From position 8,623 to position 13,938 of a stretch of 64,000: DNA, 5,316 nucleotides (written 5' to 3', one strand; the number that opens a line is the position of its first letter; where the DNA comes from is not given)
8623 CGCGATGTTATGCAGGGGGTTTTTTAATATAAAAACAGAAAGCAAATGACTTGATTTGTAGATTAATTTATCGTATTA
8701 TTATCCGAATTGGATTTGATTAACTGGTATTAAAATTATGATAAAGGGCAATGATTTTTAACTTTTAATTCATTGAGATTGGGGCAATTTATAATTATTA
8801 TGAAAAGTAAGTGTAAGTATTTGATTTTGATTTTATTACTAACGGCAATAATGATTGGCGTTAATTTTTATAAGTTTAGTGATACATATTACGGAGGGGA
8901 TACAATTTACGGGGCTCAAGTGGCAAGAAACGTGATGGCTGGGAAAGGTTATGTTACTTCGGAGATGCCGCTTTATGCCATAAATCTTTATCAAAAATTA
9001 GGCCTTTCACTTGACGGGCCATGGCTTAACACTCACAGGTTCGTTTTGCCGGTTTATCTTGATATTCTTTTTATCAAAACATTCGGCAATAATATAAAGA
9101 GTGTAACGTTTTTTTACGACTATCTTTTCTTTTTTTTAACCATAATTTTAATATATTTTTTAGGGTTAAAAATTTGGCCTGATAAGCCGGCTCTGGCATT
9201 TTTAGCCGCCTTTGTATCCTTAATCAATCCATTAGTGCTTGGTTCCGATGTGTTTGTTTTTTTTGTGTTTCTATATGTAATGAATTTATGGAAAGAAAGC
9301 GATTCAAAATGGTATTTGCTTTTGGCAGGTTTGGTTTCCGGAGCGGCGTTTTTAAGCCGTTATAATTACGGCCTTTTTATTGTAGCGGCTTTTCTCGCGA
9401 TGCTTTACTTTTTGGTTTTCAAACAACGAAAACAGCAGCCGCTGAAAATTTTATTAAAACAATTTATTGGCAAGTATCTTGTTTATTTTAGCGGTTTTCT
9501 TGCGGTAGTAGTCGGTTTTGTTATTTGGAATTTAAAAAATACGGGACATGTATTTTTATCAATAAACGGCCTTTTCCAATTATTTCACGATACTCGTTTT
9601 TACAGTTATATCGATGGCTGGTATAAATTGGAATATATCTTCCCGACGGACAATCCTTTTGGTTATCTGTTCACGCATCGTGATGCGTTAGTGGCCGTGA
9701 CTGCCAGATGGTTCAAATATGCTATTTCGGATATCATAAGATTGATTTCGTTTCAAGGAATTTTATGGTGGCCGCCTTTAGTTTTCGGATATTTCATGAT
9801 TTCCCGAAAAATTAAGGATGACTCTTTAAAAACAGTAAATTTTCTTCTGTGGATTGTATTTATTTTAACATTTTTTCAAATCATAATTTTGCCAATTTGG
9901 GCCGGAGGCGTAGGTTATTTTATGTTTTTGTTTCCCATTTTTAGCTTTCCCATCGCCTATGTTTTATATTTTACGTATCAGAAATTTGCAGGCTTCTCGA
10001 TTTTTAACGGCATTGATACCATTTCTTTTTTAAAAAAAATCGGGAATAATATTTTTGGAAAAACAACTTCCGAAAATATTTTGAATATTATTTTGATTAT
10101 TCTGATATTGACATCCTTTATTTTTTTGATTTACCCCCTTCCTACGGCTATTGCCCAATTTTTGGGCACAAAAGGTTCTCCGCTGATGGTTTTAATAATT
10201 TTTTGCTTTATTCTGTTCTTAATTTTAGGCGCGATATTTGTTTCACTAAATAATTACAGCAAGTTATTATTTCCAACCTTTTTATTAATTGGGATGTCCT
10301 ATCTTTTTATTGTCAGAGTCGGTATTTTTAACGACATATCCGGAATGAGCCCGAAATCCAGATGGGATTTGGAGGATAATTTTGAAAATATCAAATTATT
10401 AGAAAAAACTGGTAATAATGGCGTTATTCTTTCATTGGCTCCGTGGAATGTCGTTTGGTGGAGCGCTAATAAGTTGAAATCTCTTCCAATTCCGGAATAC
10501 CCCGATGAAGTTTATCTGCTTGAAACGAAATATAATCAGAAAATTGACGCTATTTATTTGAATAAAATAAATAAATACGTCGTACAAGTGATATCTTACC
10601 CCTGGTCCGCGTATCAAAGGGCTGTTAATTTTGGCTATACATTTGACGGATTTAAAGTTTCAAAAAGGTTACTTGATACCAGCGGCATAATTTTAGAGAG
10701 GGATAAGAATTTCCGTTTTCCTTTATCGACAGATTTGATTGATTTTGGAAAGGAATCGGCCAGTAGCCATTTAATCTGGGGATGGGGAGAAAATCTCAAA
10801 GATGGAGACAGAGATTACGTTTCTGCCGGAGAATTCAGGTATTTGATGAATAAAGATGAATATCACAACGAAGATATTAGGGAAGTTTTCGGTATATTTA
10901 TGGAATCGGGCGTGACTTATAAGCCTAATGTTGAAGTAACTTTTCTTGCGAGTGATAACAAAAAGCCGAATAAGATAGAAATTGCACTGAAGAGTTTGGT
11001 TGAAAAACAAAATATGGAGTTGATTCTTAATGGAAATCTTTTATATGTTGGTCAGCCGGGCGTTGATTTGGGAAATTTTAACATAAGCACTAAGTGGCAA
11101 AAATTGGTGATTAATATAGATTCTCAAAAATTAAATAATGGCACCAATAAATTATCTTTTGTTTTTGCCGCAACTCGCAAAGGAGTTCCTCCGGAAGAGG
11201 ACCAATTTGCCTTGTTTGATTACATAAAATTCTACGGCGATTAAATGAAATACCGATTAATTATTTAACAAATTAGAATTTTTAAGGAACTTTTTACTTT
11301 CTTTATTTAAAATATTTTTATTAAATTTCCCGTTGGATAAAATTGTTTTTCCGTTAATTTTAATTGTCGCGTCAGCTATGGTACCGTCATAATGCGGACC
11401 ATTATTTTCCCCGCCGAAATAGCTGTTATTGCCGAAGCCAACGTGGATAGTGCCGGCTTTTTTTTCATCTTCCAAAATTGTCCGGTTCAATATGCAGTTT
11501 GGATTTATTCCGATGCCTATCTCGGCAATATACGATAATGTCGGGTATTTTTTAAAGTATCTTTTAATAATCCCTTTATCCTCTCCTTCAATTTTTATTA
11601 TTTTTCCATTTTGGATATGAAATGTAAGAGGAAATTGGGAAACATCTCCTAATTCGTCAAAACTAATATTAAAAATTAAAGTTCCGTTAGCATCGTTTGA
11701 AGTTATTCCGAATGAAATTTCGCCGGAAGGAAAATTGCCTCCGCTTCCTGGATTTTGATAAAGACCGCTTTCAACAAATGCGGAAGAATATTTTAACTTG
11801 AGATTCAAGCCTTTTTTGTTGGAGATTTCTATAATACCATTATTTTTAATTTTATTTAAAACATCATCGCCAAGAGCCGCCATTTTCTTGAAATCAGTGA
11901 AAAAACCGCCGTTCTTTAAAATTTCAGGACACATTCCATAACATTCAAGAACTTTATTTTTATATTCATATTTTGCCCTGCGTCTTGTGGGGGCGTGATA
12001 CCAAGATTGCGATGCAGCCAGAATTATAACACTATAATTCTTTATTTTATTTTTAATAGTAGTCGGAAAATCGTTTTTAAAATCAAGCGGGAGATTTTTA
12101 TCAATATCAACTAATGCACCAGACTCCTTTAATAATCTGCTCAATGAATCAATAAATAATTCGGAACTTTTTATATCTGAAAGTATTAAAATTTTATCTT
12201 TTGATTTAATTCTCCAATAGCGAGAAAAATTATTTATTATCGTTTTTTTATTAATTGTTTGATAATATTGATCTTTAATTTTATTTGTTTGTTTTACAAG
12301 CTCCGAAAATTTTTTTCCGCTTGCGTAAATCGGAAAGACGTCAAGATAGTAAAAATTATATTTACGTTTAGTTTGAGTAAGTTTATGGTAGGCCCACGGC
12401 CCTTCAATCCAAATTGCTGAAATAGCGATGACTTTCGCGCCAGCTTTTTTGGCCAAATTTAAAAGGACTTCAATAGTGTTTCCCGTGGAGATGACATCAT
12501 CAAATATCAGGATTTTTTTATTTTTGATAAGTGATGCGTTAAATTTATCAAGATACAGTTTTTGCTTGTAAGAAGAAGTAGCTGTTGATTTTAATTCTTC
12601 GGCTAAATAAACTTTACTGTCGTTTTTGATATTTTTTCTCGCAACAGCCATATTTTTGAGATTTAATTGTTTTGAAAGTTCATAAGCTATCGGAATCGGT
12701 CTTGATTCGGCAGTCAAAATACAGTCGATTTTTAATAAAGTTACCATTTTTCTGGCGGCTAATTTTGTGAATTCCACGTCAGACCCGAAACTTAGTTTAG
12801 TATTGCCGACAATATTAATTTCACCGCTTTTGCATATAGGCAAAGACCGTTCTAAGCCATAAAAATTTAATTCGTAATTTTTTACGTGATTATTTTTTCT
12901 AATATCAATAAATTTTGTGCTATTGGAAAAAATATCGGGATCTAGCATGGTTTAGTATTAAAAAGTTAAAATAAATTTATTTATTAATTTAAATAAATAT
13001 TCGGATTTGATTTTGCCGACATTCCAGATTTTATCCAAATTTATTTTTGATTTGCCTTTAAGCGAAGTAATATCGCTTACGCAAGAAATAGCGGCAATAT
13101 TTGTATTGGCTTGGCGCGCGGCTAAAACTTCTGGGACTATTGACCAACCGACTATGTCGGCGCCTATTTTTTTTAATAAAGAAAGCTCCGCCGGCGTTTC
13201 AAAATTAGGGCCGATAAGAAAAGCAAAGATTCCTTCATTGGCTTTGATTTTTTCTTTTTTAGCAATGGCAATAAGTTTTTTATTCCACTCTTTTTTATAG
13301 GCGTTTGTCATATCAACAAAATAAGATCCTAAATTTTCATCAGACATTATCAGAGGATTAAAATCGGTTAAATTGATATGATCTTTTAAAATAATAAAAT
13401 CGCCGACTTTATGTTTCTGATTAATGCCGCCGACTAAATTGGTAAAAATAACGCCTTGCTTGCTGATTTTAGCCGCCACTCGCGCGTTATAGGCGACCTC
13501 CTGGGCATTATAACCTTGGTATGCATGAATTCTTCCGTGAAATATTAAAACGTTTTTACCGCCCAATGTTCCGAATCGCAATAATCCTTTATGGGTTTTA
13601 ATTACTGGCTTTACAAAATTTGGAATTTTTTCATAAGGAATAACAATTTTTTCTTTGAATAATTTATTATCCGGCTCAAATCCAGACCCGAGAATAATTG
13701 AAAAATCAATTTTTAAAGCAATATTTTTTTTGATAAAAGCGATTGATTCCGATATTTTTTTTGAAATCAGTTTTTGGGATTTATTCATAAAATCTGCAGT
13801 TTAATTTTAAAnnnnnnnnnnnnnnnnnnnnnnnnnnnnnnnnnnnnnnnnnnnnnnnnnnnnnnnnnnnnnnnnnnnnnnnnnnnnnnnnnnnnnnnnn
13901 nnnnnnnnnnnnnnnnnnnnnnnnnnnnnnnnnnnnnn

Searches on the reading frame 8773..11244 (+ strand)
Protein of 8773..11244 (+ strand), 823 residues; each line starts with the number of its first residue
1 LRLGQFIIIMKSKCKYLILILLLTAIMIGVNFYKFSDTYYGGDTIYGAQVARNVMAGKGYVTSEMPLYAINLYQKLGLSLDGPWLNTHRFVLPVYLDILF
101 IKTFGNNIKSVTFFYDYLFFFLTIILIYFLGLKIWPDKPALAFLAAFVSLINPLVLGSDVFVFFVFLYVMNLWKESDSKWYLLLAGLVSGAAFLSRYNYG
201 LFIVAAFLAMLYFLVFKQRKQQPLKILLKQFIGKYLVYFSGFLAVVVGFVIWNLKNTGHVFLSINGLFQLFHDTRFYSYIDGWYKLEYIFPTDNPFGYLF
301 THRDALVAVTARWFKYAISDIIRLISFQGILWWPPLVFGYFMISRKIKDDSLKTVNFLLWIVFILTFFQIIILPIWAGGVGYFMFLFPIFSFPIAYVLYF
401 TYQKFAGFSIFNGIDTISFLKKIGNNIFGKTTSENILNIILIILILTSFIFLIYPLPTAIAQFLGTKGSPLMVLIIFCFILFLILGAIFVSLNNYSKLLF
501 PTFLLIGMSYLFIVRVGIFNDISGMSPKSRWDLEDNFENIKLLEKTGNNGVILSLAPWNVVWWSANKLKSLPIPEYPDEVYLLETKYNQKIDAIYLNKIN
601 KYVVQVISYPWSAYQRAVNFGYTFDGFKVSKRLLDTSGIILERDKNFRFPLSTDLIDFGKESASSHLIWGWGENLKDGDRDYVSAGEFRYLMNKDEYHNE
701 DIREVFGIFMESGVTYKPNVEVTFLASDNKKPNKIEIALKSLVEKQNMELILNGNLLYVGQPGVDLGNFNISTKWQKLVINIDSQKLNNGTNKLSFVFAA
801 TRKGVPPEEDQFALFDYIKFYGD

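Call 3: search_protein_families(library=pfam, proteins=[window:8773-11244:+], max_evalue=0.01)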
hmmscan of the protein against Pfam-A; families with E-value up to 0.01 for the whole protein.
window:8773-11244:+ (823 aa): 1 family
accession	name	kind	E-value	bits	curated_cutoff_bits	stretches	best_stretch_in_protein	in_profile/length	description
PF13231.12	PMT_2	-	0.0003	21.5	26.1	1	96-225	9-139/160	Dolichyl-phosphate-mannose-protein mannosyltransferase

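Call 4: search_protein_families(library=ncbifam, proteins=[window:8773-11244:+], max_evalue=0.01)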
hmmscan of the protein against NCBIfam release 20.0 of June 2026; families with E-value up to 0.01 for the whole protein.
window:8773-11244:+ (823 aa): 0 families

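Call 52: search_protein_families(library=pfam, proteins=[window:8773-11244:+], max_evalue=5)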
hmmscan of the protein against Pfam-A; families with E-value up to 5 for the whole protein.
window:8773-11244:+ (823 aa): 1 family
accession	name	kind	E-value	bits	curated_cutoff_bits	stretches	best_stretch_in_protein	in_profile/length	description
PF13231.12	PMT_2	-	0.0003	21.5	26.1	1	96-225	9-139/160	Dolichyl-phosphate-mannose-protein mannosyltransferase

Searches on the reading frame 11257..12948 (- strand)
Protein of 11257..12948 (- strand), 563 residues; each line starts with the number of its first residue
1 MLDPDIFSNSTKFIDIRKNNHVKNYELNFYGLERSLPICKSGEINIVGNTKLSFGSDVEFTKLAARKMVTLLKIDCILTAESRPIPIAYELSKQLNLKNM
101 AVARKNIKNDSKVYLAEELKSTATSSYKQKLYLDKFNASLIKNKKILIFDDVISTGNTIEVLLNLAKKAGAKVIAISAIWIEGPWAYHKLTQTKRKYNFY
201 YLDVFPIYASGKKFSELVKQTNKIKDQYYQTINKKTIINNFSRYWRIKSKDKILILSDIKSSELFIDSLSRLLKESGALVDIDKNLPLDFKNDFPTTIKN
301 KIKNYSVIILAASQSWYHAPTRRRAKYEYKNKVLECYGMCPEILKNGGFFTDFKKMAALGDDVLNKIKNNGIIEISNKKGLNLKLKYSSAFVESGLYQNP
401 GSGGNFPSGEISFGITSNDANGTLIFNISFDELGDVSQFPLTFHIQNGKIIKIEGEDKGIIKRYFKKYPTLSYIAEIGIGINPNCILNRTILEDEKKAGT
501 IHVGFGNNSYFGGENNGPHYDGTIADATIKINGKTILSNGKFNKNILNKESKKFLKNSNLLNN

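Call 3: search_protein_families(library=pfam, proteins=[window:11257-12948:-], max_evalue=0.01)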
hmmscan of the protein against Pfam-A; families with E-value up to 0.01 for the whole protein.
window:11257-12948:- (563 aa): 3 families
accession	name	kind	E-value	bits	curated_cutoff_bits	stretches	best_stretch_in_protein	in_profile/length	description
PF00156.33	Pribosyltran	-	1.2e-11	44.6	26.3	1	72-188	28-125/158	Phosphoribosyl transferase domain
PF14681.12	UPRTase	-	0.0055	16.6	27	1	125-179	103-156/206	Uracil phosphoribosyltransferase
PF15609.12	PRTase_2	-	0.0057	16.6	28.8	1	97-172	78-149/188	Phosphoribosyl transferase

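Call 4: search_protein_families(library=ncbifam, proteins=[window:11257-12948:-], max_evalue=0.01)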
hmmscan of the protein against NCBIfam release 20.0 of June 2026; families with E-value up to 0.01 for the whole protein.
window:11257-12948:- (563 aa): 24 families
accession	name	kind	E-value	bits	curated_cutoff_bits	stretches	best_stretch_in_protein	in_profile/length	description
NF005592.0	PRK07322.1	subfamily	4.2e-32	111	143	1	23-184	2-161/180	adenine phosphoribosyltransferase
NF006328.0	PRK08558.1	equivalog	2.6e-17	63.2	184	1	66-180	104-213/238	adenine phosphoribosyltransferase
NF040646.1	HPT_Archaea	equivalog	1.5e-11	44.3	200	1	72-179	52-150/184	hypoxanthine/guanine phosphoribosyltransferase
NF002635.0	PRK02304.1-4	subfamily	4.6e-11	42.6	146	1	67-179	48-151/188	adenine phosphoribosyltransferase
NF004689.0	PRK06031.1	equivalog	2.4e-10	40.1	175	1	115-192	126-203/233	phosphoribosyltransferase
NF006671.0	PRK09219.1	equivalog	7.8e-10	38.5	177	1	72-178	49-152/192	xanthine phosphoribosyltransferase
NF009211.0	PRK12560.1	equivalog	9.5e-10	38.6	188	1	72-178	50-149/187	adenine phosphoribosyltransferase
TIGR01743.1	purR_Bsub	equivalog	1.1e-08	34.4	258.7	1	72-179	127-230/268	pur operon repressor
NF002636.0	PRK02304.1-5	equivalog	3.4e-08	33.2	125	1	68-179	49-153/176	adenine phosphoribosyltransferase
TIGR01090.1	apt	equivalog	3.8e-08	33.6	185.85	1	69-179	42-145/169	adenine phosphoribosyltransferase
NF002095.0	PRK00934.1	equivalog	2e-06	27.2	296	1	141-179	203-241/287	ribose-phosphate diphosphokinase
NF002633.0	PRK02304.1-2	equivalog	3.5e-06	26.9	224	1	69-178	44-146/172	adenine phosphoribosyltransferase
TIGR00336.1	pyrE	equivalog_domain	3.8e-06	26.8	106.8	1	139-178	104-143/173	orotate phosphoribosyltransferase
TIGR01203.1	HGPRTase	equivalog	6.7e-06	26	150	1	127-178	69-120/167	hypoxanthine phosphoribosyltransferase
NF002620.0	PRK02277.1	subfamily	1.1e-05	25.2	115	1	109-178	110-176/201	orotate phosphoribosyltransferase-like protein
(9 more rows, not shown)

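Call 54: search_solved_structures(query=window:11257-12948:-, max_evalue=0.01)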
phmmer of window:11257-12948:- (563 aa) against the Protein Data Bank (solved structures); distinct sequences matched with E-value up to 0.01: 7.
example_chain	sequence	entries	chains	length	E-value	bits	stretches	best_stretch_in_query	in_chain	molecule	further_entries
5zgo_A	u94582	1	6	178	8e-15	57.6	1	23-184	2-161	Adenine phosphoribosyltransferase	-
6fsp_A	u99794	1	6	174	1.1e-14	57.2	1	24-184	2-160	PRPP-binding protein, adenine/guanine phosphoribosyltransferase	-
7f06_A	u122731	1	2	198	9.6e-11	44.2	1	25-183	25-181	adenine phosphopsicosyltransferase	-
1vch_A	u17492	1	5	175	1.6e-10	43.4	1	51-183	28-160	Phosphoribosyltransferase-related protein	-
1vdm_A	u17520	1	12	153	0.00013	24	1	141-186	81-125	purine phosphoribosyltransferase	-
1p4a_A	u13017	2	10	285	0.00013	23.9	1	72-181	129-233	Pur operon repressor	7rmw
1o57_A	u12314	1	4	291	0.00014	23.9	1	72-181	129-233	PUR OPERON REPRESSOR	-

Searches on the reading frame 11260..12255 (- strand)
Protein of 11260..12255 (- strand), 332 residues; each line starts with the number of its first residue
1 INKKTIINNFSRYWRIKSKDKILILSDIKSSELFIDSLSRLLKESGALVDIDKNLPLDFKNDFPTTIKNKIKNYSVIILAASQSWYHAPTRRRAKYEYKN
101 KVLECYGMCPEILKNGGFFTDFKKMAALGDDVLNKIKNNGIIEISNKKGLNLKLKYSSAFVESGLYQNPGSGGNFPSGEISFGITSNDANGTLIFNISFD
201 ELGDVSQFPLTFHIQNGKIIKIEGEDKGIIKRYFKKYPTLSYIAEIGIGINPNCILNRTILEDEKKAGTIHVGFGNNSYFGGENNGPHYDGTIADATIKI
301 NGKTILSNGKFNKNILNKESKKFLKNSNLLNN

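Call 52: search_protein_families(library=pfam, proteins=[window:11260-12255:-], max_evalue=5)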
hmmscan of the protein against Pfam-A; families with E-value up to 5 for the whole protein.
seq(332 aa): 0 families

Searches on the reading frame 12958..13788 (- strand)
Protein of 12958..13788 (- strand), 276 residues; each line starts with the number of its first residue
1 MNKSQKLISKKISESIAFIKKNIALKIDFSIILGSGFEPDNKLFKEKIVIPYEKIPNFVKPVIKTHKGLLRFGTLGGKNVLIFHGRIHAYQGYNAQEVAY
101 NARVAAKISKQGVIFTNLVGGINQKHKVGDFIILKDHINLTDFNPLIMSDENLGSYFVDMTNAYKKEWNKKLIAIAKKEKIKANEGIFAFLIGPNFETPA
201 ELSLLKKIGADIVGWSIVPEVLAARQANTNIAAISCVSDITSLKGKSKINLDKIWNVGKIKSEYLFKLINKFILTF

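Call 3: search_protein_families(library=pfam, proteins=[window:12958-13788:-], max_evalue=0.01)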
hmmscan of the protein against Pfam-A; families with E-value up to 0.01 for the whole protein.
window:12958-13788:- (276 aa): 1 family
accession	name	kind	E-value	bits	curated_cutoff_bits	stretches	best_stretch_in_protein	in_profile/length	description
PF01048.26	PNP_UDP_1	-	5.2e-36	124.6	25.1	1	31-272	4-231/233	Phosphorylase superfamily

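Call 4: search_protein_families(library=ncbifam, proteins=[window:12958-13788:-], max_evalue=0.01)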
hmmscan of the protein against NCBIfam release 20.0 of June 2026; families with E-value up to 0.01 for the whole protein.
window:12958-13788:- (276 aa): 11 families
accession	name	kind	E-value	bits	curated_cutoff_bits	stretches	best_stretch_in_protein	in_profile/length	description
NF006054.0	PRK08202.1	equivalog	1.2e-76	257.8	218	1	9-273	5-271/274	purine-nucleoside phosphorylase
TIGR01697.1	PNPH-PUNA-XAPA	subfamily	1.3e-68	231.1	197.1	1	30-273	3-246/247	inosine/guanosine/xanthosine phosphorylase family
TIGR01700.1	PNPH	equivalog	2.2e-64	217.3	293.35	1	29-272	2-247/249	purine nucleoside phosphorylase I, inosine and guanosine-specific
TIGR01698.1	PUNP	equivalog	1.8e-53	181.5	302.6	1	29-272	2-243/245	purine-nucleoside phosphorylase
TIGR01699.1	XAPA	equivalog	5.2e-41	140.8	370.9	1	30-273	3-247/248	xanthosine phosphorylase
TIGR01694.1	MTAP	equivalog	3.8e-24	85.4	274.85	1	71-273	36-238/240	S-methyl-5'-thioadenosine phosphorylase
NF006599.0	PRK09136.1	equivalog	8e-22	77.6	223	1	68-271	35-242/247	S-methyl-5'-thioinosine phosphorylase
NF006334.0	PRK08564.1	equivalog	1.5e-19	70.2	382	1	69-273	42-247/267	S-methyl-5'-thioadenosine phosphorylase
NF006492.0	PRK08931.1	equivalog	5.5e-13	49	437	1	70-270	39-241/291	S-methyl-5'-thioadenosine phosphorylase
NF005876.0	PRK07823.1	equivalog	4.2e-10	39.2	306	1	72-241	42-209/267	S-methyl-5'-thioadenosine phosphorylase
NF005657.0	PRK07432.1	equivalog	1.2e-06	27.9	453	1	72-240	41-213/291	S-methyl-5'-thioadenosine phosphorylase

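Call 67: search_solved_structures(query=window:12958-13788:-, max_evalue=1e-20)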
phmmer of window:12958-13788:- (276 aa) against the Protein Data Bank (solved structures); distinct sequences matched with E-value up to 1e-20: 45.
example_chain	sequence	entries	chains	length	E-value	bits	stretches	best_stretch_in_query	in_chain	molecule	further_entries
1vmk_A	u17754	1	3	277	7.7e-51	176.2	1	8-244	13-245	purine nucleoside phosphorylase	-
8swt_A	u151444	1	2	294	1.7e-47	165.2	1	7-246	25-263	Purine nucleoside phosphorylase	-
8swu_A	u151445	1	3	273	3.2e-47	164.3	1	8-263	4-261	Purine nucleoside phosphorylase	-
5cxs_A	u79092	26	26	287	7.3e-46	159.8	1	16-265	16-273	Purine nucleoside phosphorylase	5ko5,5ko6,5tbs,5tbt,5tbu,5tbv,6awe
5cxq_A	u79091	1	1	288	7.4e-46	159.8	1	16-265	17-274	Purine nucleoside phosphorylase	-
1tcu_A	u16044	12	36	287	9.6e-45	156.2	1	18-269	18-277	purine-nucleoside phosphorylase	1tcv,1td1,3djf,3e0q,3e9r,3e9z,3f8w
4lna_A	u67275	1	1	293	4.2e-44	154.1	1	10-255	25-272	Purine nucleoside phosphorylase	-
4ns1_A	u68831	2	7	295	1.3e-43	152.4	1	4-238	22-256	Purine nucleoside phosphorylase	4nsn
3la8_A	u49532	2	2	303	2.9e-43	151.3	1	6-258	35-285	Putative purine nucleoside phosphorylase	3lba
6tk9_A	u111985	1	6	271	3.1e-43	151.2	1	10-241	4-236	Purine nucleoside phosphorylase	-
4m1e_A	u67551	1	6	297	1.3e-41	146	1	28-269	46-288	Purine nucleoside phosphorylase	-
3khs_A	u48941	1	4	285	3.5e-40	141.2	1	13-242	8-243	Purine nucleoside phosphorylase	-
2a0x_A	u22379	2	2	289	6.3e-40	140.4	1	29-269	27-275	Purine nucleoside phosphorylase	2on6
4ear_A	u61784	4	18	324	7.9e-40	140.1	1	28-269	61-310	Purine nucleoside phosphorylase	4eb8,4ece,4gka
5etj_A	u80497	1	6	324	9.1e-40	139.9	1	29-269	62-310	Purine nucleoside phosphorylase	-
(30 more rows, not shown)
